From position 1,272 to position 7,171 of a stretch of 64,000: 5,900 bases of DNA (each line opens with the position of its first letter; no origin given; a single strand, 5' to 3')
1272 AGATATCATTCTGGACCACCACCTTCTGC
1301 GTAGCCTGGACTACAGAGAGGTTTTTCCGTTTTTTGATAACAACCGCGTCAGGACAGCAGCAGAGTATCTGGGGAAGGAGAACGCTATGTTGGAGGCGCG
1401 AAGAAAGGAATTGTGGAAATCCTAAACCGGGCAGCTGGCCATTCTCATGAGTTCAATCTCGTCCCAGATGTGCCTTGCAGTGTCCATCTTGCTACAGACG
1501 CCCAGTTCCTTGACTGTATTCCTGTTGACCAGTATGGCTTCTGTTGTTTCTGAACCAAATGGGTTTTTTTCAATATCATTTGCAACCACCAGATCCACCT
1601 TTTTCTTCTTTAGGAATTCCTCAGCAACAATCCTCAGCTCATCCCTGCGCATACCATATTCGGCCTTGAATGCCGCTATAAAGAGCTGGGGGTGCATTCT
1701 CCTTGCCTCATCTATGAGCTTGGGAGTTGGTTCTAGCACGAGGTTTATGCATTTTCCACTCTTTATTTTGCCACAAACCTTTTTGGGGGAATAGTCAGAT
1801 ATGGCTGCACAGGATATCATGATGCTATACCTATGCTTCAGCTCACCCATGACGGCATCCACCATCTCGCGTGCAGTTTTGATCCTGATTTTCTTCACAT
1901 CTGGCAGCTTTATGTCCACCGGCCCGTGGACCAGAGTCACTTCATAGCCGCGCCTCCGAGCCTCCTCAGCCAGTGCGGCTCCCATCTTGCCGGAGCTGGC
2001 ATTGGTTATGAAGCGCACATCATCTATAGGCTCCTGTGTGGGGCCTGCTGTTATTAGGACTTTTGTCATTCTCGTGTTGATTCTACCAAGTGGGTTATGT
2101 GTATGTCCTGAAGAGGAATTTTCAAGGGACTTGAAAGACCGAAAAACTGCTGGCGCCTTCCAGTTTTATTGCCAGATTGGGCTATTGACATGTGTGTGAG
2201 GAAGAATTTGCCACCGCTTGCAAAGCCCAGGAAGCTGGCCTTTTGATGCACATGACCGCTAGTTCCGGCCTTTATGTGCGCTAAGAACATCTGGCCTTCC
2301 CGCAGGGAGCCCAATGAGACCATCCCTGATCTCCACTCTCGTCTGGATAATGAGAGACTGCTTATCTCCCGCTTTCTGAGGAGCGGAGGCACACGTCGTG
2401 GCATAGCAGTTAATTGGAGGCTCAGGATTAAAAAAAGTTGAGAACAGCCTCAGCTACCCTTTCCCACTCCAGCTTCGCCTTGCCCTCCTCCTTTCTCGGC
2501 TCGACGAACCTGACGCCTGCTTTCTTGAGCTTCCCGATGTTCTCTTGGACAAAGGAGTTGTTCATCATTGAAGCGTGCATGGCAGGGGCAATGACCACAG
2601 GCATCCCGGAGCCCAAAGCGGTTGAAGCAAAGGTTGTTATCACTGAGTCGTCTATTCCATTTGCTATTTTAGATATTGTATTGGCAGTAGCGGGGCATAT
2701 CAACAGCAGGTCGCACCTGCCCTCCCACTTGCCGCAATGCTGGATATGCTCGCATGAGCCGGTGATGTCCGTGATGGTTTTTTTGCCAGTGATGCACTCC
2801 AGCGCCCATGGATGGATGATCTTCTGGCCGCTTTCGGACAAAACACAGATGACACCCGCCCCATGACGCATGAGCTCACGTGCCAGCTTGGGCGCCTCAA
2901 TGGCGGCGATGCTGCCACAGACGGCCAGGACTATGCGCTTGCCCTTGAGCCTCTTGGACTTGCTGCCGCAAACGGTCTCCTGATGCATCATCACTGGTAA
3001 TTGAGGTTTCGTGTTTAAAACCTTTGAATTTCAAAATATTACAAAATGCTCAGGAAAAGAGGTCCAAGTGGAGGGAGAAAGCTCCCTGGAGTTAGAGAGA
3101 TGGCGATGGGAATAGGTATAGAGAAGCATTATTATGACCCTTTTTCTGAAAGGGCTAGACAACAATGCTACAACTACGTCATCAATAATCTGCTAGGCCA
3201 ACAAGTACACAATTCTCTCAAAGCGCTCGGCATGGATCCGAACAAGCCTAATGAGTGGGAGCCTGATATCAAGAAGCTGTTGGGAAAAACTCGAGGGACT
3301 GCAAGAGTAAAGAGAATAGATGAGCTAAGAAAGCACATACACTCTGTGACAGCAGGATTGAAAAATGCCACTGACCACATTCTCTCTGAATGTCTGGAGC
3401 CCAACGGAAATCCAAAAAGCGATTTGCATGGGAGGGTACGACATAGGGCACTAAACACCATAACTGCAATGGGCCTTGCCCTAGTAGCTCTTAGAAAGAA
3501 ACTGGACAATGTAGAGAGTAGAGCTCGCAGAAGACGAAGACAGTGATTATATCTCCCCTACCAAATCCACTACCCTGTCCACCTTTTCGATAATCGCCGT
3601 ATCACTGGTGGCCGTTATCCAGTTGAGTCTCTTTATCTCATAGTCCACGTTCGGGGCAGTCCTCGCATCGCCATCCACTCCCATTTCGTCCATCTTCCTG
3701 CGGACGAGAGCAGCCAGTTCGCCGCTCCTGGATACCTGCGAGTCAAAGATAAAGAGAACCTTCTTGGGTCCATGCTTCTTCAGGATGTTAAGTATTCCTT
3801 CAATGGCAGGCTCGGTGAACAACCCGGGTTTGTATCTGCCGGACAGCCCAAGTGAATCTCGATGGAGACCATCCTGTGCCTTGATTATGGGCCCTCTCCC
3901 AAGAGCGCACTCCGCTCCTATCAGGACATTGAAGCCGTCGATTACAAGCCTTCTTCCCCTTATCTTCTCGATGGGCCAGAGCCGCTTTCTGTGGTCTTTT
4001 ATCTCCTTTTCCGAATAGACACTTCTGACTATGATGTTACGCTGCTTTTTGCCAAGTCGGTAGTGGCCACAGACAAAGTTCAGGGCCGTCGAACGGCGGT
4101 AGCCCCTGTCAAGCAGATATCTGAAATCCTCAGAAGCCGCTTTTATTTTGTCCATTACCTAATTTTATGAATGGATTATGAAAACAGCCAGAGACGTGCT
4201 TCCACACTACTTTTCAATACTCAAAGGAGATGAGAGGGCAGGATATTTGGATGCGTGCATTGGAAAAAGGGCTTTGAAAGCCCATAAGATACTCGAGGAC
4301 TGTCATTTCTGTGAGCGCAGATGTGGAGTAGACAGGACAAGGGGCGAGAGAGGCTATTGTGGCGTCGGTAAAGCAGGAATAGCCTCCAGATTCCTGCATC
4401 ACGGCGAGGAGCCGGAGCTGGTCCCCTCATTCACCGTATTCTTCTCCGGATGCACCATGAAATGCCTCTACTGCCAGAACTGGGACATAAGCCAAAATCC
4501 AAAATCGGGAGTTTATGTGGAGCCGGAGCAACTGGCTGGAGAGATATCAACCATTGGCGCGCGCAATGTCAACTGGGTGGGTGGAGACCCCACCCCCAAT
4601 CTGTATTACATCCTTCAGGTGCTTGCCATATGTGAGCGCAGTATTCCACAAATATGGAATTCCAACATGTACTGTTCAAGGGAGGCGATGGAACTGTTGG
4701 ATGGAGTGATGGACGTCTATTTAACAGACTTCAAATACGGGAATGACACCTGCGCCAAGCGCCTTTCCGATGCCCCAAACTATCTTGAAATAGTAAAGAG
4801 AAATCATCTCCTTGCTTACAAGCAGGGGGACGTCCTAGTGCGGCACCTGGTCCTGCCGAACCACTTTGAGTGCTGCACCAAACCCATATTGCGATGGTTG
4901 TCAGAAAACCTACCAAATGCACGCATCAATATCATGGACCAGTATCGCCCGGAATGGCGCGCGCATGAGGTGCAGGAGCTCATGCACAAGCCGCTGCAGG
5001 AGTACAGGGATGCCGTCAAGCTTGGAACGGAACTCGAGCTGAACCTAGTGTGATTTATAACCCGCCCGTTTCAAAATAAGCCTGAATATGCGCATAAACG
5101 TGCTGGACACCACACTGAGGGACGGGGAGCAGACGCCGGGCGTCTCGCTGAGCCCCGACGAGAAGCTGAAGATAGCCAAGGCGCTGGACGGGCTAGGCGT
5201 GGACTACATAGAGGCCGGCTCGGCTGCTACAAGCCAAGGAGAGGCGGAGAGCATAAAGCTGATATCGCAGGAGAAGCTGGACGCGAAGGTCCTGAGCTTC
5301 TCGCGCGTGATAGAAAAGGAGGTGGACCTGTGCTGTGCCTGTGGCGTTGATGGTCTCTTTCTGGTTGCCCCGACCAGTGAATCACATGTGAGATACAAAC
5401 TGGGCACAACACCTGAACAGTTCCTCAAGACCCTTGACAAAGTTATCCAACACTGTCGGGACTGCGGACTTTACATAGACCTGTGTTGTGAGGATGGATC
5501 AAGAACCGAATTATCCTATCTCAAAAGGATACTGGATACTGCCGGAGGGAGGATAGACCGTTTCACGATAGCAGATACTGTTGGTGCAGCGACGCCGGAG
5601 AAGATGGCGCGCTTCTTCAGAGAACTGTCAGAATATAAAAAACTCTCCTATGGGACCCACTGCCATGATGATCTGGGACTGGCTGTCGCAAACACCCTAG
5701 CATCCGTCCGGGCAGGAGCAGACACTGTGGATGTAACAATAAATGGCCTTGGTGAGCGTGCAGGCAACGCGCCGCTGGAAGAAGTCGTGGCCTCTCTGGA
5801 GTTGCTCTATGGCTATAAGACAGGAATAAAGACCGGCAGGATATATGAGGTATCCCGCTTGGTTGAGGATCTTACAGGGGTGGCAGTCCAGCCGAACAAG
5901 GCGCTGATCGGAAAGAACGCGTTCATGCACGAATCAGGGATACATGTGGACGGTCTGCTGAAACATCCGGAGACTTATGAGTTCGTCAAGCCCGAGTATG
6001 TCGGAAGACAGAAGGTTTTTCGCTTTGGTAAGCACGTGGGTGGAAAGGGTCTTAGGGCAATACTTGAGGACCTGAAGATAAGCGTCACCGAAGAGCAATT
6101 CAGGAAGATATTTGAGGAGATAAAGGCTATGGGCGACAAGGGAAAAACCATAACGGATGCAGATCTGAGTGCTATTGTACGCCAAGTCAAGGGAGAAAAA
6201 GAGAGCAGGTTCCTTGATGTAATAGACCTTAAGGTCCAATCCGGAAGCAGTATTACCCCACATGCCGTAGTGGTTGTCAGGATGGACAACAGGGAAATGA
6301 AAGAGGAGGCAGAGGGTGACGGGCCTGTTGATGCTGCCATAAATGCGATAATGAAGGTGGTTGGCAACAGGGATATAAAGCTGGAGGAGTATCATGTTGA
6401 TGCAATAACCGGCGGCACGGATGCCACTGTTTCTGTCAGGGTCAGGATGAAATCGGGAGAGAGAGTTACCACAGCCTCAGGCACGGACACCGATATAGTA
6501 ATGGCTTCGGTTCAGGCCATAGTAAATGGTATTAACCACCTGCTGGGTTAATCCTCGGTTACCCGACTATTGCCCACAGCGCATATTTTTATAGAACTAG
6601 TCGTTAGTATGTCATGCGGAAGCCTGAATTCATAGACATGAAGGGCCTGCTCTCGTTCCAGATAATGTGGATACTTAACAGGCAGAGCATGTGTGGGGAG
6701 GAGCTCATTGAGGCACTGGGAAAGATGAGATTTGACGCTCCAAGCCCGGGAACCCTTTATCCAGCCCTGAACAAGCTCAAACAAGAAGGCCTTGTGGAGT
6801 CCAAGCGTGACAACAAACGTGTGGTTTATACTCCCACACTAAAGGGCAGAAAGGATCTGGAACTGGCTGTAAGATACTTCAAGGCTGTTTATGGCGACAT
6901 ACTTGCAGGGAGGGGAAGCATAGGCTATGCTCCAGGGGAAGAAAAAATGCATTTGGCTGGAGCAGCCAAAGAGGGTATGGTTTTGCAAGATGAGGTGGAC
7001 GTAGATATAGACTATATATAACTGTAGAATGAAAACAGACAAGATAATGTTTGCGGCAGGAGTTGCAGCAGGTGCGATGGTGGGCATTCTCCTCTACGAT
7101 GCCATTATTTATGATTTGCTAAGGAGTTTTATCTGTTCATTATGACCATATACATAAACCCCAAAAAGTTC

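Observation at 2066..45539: Candidate effector repertoire: dispersed orphans with polybasic leaders and protein-modifying enzyme folds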

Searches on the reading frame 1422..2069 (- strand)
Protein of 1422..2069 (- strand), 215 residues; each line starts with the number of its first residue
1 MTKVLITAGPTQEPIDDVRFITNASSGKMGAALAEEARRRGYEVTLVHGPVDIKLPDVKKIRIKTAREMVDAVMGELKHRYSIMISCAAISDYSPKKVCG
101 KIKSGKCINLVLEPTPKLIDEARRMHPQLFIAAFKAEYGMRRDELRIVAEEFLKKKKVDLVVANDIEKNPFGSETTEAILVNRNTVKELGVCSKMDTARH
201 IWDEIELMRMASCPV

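Call 10: search_protein_families(library=pfam, proteins=[window:1422-2069:-], max_evalue=0.001)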
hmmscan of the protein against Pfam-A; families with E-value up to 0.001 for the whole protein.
window:1422-2069:- (215 aa): 1 family
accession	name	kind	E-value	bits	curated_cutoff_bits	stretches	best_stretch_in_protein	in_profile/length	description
PF04127.22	DFP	-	5.6e-52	176.7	22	1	2-180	4-185/186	DNA/pantothenate metabolism flavoprotein C-terminal domain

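Call 81: find_related_loci(query=window:1422-2069:-, collection=metagenome_contigs, flank=5000)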
Query window:1422-2069:- (215 aa) in metagenome_contigs; peptide patterns used: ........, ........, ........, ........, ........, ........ (x = any residue, [..] = any of these).
600 stretches matched a pattern (row limit reached: there are more); 40 encode a relative of the query (tblastn E <= 1e-3); 40 distinct loci.
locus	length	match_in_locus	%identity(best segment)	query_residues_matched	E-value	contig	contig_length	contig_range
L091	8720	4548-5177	80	1-210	1e-116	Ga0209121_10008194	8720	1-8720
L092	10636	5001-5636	66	3-214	1e-94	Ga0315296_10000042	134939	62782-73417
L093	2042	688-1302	59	3-207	5e-84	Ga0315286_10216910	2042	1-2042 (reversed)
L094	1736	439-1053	58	3-207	2e-78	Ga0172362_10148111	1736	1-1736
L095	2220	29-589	59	3-189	1e-69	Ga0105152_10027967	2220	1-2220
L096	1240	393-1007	56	3-206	4e-68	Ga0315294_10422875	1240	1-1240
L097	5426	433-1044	52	3-205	4e-64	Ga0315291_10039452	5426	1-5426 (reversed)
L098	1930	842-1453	53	3-206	3e-64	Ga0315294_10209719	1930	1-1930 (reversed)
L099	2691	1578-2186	50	5-206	8e-59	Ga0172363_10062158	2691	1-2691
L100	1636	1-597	50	3-208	4e-58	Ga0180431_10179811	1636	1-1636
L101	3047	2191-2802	49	3-206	4e-56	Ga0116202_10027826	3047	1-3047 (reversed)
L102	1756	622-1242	45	3-205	5e-50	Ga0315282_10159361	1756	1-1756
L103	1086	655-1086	60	3-145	1e-51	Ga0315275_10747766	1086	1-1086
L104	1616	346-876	44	3-176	2e-42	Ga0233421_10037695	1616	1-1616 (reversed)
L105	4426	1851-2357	44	3-175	4e-34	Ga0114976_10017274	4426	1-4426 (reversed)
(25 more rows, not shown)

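Call 98: search_protein_families(library=pfam, proteins=[L091:2302-3249:+, L091:3487-3927:-, L092:5686-6318:+], max_evalue=0.1)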
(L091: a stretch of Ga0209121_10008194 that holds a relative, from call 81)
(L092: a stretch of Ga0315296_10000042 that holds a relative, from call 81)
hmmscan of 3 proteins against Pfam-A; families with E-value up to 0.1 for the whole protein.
L091:2302-3249:+ (315 aa): 0 families

L091:3487-3927:- (146 aa): 1 family
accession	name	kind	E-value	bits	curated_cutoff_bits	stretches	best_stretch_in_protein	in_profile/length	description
PF11129.13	EIAV_Rev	-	0.017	15.8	25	1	71-133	18-83/134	Rev protein of equine infectious anaemia virus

L092:5686-6318:+ (210 aa): 0 families

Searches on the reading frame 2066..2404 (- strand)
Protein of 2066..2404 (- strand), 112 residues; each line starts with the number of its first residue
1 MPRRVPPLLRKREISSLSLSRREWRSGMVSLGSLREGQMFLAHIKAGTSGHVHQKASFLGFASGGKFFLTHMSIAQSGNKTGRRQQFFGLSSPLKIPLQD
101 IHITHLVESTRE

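Call 4: search_protein_families(library=pfam, proteins=[window:2066-2404:-], max_evalue=1)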
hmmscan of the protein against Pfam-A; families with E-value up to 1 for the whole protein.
window:2066-2404:- (112 aa): 0 families

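Call 50: search_protein_families(library=ncbifam, proteins=[window:2066-2404:-], max_evalue=1)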
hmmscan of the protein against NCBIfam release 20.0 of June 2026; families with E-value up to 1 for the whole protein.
window:2066-2404:- (112 aa): 0 families

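Call 52: search_protein_families(library=padloc, proteins=[window:2066-2404:-], max_evalue=1)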
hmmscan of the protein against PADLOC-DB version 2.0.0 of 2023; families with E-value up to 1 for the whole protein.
window:2066-2404:- (112 aa): 0 families

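Call 53: search_protein_families(library=phrogs, proteins=[window:2066-2404:-], max_evalue=1)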
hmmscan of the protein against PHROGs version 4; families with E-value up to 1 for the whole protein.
window:2066-2404:- (112 aa): 0 families

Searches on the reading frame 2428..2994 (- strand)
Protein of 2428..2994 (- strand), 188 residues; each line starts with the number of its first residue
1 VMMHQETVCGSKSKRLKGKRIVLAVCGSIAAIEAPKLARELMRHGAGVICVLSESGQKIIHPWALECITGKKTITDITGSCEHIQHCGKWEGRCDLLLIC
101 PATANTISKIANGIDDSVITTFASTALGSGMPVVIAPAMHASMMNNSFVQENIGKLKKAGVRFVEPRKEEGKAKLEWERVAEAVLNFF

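Call 10: search_protein_families(library=pfam, proteins=[window:2428-2994:-], max_evalue=0.001)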
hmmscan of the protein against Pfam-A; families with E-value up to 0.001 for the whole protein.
window:2428-2994:- (188 aa): 1 family
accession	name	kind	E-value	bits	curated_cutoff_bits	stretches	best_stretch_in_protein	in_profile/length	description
PF02441.25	Flavoprotein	-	7.2e-30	104.2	22.7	1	19-186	1-160/162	Flavoprotein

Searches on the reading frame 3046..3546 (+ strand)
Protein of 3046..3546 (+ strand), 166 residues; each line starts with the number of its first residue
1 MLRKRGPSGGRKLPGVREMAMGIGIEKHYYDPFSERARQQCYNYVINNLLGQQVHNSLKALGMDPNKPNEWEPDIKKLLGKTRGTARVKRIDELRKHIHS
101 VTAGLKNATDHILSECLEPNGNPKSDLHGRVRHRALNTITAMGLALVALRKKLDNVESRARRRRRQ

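Call 4: search_protein_families(library=pfam, proteins=[window:3046-3546:+], max_evalue=1)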
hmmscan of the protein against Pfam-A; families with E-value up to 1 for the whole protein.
window:3046-3546:+ (166 aa): 2 families
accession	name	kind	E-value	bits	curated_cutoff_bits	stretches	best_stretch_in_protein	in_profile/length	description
PF03286.19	Pox_Ag35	-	0.045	14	28.3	1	85-124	12-50/196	Pox virus Ag35 surface protein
PF11827.13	DUF3347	-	0.1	13.9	25.5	1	52-109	25-85/93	Protein of unknown function (DUF3347)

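Call 50: search_protein_families(library=ncbifam, proteins=[window:3046-3546:+], max_evalue=1)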
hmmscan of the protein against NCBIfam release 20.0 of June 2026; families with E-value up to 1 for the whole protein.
window:3046-3546:+ (166 aa): 0 families

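Call 52: search_protein_families(library=padloc, proteins=[window:3046-3546:+], max_evalue=1)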
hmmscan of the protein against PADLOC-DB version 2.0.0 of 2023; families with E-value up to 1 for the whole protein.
window:3046-3546:+ (166 aa): 0 families

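Call 53: search_protein_families(library=phrogs, proteins=[window:3046-3546:+], max_evalue=1)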
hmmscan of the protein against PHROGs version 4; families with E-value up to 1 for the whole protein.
window:3046-3546:+ (166 aa): 2 families
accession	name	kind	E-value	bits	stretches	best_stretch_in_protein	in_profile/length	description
phrog_6420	-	unknown function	0.15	13.1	1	35-89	7-61/90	-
phrog_26620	-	unknown function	0.16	13.1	1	70-101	33-64/105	-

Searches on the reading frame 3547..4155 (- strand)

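Call 10: search_protein_families(library=pfam, proteins=[window:3547-4155:-], max_evalue=0.001)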
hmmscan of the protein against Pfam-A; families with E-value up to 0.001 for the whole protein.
window:3547-4155:- (202 aa): 2 families
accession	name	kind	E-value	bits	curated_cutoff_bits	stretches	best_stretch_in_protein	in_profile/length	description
PF18481.7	DUF5616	-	2.1e-41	141.9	27.6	1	63-200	2-139/140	Domain of unknown function (DUF5616)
PF04256.18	DUF434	-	1.6e-20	72.9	27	1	3-58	1-56/56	Protein of unknown function (DUF434)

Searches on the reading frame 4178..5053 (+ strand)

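Call 10: search_protein_families(library=pfam, proteins=[window:4178-5053:+], max_evalue=0.001)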
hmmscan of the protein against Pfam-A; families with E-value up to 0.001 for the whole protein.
window:4178-5053:+ (291 aa): 2 families
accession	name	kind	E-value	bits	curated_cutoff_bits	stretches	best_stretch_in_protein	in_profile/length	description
PF04055.27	Radical_SAM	-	1.2e-14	55.2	29.5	1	87-240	2-165/166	Radical SAM superfamily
PF13353.11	Fer4_12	-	1.9e-07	31.9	22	1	86-171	9-98/137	4Fe-4S single cluster domain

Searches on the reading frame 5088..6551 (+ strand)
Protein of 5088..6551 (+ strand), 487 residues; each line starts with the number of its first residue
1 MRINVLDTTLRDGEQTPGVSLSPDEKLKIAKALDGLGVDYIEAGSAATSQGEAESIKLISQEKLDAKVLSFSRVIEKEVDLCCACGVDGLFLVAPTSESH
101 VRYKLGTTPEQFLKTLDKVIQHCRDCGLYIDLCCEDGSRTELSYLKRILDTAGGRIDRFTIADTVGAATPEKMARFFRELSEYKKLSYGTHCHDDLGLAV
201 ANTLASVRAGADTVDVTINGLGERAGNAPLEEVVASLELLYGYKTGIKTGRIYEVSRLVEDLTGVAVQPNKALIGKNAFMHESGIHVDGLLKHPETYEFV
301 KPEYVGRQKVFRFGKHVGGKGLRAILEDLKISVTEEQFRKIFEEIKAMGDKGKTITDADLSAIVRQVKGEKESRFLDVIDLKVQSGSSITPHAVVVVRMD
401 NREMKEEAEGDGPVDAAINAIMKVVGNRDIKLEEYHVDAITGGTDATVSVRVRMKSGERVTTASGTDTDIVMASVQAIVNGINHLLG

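Call 62: search_protein_families(library=pfam, proteins=[window:5088-6551:+], max_evalue=0.001)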
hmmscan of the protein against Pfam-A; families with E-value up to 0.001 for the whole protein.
window:5088-6551:+ (487 aa): 3 families
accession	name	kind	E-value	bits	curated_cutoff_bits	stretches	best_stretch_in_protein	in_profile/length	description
PF00682.25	HMGL-like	-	4.9e-71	239.6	29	1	3-259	2-260/260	HMGL-like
PF08502.15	LeuA_dimer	-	2.5e-38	131.4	24.9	1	355-486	2-131/131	LeuA allosteric (dimerisation) domain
PF22617.1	HCS_D2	-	1.5e-23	83.4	27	1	274-353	2-82/82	Homocitrate synthase post-HMGL domain-like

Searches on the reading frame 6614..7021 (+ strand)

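Call 10: search_protein_families(library=pfam, proteins=[window:6614-7021:+], max_evalue=0.001)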
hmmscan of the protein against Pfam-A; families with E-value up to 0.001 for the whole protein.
window:6614-7021:+ (135 aa): 2 families
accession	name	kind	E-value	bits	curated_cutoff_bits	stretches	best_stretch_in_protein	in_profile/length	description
PF03551.20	PadR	-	1.8e-11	44.3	27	1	18-83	2-74/75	Transcriptional regulator PadR-like family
PF03965.22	Penicillinase_R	-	0.00047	20.9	22.6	1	16-80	7-70/115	Penicillinase repressor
